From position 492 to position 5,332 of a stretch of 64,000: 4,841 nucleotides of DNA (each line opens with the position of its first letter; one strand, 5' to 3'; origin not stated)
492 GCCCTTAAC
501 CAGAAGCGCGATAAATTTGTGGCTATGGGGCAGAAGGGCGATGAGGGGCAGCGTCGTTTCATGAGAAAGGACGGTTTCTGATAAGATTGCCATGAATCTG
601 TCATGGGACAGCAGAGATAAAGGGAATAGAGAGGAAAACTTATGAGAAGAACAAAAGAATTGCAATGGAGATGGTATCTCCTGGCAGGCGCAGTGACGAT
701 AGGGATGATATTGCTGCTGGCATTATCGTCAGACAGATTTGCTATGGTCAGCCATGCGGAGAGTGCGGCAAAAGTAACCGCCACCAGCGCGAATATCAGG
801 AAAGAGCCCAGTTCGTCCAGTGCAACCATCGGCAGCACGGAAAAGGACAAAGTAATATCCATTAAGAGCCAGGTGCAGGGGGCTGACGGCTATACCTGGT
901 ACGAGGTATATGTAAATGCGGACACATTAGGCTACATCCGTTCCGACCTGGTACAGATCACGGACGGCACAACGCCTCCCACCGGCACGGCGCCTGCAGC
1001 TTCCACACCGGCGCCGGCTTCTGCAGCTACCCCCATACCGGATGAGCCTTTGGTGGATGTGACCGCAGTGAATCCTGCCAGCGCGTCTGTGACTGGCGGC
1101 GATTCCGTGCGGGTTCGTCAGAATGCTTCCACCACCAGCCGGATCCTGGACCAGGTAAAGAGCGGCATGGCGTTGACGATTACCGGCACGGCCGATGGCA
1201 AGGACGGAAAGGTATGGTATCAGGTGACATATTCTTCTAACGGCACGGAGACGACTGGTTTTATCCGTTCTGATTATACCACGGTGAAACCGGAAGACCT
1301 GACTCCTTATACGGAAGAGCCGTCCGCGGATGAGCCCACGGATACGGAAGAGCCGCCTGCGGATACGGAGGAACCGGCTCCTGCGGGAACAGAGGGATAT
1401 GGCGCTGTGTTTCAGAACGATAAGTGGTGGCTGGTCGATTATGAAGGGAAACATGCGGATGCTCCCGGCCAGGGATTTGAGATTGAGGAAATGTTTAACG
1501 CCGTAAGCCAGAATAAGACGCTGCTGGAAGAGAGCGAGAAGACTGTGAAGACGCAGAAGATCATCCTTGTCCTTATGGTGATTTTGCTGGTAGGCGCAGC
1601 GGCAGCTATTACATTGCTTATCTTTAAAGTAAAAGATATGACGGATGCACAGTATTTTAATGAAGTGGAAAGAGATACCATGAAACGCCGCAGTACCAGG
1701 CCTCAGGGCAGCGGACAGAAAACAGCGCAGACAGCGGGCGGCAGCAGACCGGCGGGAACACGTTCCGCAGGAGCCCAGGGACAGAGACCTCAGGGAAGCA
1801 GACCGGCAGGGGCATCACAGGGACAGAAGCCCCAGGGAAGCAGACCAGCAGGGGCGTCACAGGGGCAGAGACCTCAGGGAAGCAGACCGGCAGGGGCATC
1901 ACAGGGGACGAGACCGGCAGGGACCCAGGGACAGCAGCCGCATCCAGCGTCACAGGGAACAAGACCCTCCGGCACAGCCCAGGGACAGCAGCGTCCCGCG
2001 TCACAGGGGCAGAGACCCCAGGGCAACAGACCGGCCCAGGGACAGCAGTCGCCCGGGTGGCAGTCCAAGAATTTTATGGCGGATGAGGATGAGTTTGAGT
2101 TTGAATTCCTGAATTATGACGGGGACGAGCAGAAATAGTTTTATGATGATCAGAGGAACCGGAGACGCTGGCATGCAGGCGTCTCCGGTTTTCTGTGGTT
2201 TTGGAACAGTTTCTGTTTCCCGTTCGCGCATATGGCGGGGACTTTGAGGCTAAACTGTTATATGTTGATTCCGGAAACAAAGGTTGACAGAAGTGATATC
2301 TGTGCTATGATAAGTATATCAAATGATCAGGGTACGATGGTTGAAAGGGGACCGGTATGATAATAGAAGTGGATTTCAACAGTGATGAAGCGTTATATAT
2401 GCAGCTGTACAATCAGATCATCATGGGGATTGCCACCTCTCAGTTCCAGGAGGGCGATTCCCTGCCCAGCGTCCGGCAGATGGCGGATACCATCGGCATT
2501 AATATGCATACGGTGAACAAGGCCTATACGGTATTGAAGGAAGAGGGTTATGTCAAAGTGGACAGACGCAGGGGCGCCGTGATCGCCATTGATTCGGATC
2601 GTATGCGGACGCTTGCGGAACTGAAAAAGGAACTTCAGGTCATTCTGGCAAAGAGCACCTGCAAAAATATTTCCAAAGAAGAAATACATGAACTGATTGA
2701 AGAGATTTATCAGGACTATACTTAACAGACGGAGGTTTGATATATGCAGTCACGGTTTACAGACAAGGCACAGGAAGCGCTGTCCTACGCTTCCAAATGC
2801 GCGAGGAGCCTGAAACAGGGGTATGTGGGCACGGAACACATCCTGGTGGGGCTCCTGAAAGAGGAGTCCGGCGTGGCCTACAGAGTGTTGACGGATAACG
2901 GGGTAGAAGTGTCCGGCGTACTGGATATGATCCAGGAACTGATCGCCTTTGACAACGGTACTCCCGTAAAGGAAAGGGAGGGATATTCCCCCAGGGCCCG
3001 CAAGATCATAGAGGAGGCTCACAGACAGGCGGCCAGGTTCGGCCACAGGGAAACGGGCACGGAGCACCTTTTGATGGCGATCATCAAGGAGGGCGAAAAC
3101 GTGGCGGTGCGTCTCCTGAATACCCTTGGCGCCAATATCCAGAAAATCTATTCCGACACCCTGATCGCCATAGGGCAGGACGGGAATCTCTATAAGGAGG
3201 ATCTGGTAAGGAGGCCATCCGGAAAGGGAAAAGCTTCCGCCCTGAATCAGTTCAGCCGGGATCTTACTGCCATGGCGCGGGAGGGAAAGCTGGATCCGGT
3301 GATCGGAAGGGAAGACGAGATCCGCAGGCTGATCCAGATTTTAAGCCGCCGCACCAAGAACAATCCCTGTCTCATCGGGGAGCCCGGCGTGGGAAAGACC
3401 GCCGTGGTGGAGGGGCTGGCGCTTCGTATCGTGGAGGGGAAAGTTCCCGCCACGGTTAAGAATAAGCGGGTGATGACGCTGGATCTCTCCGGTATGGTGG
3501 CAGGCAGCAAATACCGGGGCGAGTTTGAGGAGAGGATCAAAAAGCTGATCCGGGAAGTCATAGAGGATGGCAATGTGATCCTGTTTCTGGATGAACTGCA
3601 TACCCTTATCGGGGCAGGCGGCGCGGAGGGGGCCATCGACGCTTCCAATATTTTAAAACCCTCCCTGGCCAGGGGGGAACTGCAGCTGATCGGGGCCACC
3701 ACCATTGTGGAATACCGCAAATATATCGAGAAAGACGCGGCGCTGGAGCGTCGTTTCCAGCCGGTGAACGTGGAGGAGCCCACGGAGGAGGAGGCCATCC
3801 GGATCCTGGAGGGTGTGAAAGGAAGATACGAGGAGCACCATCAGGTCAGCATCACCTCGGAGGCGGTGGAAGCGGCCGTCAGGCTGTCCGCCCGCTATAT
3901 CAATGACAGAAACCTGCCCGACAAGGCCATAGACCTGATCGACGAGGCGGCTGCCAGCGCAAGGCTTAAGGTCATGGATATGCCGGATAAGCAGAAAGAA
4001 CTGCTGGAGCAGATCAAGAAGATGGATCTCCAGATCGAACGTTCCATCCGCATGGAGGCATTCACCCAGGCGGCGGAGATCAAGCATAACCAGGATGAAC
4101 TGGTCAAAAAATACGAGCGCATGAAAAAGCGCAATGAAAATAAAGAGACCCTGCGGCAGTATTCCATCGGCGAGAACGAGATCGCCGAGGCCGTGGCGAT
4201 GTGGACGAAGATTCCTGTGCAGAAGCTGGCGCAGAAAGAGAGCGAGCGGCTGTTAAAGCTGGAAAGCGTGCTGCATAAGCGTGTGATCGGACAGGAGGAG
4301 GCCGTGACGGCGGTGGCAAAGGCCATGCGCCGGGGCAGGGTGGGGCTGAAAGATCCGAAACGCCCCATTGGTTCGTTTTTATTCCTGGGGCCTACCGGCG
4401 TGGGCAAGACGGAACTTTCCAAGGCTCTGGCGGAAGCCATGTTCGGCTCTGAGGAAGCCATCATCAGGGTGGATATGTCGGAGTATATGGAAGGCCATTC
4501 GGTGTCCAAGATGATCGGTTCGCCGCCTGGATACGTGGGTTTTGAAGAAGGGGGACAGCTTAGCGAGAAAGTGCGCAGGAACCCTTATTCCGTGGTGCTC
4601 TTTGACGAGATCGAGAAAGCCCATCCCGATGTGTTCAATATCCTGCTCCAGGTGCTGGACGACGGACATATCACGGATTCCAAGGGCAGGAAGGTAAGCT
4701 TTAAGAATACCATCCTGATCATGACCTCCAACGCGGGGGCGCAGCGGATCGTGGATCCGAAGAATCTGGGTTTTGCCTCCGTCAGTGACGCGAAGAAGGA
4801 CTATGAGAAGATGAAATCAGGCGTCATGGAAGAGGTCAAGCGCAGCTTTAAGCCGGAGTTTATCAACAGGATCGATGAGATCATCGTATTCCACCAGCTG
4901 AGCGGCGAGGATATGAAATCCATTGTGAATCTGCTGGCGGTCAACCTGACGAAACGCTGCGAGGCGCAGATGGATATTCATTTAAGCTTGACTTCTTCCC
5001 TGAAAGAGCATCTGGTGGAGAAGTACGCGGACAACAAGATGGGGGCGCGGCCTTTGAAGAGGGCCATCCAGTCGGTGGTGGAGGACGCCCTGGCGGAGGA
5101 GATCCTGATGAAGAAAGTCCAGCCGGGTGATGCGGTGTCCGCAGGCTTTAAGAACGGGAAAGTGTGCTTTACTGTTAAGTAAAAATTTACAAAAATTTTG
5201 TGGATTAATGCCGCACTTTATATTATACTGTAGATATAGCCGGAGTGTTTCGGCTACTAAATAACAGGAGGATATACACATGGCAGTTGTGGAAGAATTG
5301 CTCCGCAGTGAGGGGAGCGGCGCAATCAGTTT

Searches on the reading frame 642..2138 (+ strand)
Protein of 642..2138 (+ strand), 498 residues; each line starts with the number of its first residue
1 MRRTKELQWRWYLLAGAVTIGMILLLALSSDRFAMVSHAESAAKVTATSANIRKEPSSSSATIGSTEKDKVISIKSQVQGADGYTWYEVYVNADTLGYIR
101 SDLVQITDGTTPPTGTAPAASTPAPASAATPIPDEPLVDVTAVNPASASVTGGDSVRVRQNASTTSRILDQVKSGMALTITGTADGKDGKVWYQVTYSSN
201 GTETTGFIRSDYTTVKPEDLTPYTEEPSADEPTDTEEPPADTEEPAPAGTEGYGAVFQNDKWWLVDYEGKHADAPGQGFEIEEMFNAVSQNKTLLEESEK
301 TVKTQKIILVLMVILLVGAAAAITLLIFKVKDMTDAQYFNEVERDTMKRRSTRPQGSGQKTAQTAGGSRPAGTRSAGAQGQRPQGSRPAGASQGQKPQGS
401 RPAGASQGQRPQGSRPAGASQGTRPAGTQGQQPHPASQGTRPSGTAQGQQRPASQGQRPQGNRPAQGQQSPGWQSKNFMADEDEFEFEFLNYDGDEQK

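Call 66: search_protein_families(library=pfam, proteins=[window:642-2138:+], max_evalue=10)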
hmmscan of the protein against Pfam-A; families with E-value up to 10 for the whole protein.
window:642-2138:+ (498 aa): 4 families
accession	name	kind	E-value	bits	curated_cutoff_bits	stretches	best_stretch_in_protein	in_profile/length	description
PF08239.17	SH3_3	-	4.7e-15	56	27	2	154-212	1-52/54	Bacterial SH3 domain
PF13457.12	GW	-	0.00018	22.6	21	2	65-102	37-73/76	GW (Gly-Tryp) dipeptide domain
PF06347.19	SH3_4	-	0.026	14.7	24.1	0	48-101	3-51/56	Bacterial SH3 domain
PF05568.16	ASFV_J13L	-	2.7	8.2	23.6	2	106-161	123-179/189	African swine fever virus J13L protein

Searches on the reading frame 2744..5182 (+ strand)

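Call 66: search_protein_families(library=pfam, proteins=[window:2744-5182:+], max_evalue=10)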
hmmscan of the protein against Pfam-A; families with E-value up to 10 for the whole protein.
window:2744-5182:+ (812 aa): 48 families (the best 25 are shown)
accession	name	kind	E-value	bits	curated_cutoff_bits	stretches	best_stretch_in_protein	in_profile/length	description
PF07724.20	AAA_2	-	2.7e-71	239.4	27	1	540-713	1-166/166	AAA domain (Cdc48 subfamily)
PF17871.7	AAA_lid_9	-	7.1e-32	109.9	22.8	1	347-448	1-102/104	AAA lid domain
PF02861.25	Clp_N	-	3.4e-23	82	20.7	2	18-66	3-51/53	Clp amino terminal domain, pathogenicity island component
PF00004.35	AAA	-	5.3e-23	82.3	21.2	2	209-321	2-110/131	ATPase family associated with various cellular activities (AAA)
PF10431.15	ClpB_D2-small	-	2.8e-20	72.6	21.9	1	719-799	1-80/81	C-terminal, D2-small domain, of ClpB protein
PF07728.20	AAA_5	-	4.5e-18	66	22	2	545-665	2-124/139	AAA domain (dynein-related subfamily)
PF13191.12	AAA_16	-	3.7e-11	44.3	32.6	2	186-232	2-51/167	AAA ATPase domain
PF13401.12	AAA_22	-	4.2e-08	34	27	2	204-290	4-97/130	AAA domain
PF00158.32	Sigma54_activat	-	1e-07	32.2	20.2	1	544-670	24-149/168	Sigma-54 interaction domain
PF20720.3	nSTAND3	-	2.1e-05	24.7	27.2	2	206-232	18-44/155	Novel STAND NTPase 3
PF12775.13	AAA_7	-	2.1e-05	24.6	25.8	2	544-593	35-84/181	P-loop containing dynein motor region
PF13173.12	AAA_14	-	3.9e-05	24.1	27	2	546-641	6-88/129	AAA domain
PF00910.28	RNA_helicase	-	5.4e-05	24.1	21.5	1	546-568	2-24/105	RNA helicase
PF01695.23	IstB_IS21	-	8.8e-05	22.6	24.1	2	193-270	80-153/238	IstB-like ATP binding protein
PF02367.23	TsaE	-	0.00036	20.9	26.6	2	525-566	15-45/128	Threonylcarbamoyl adenosine biosynthesis protein TsaE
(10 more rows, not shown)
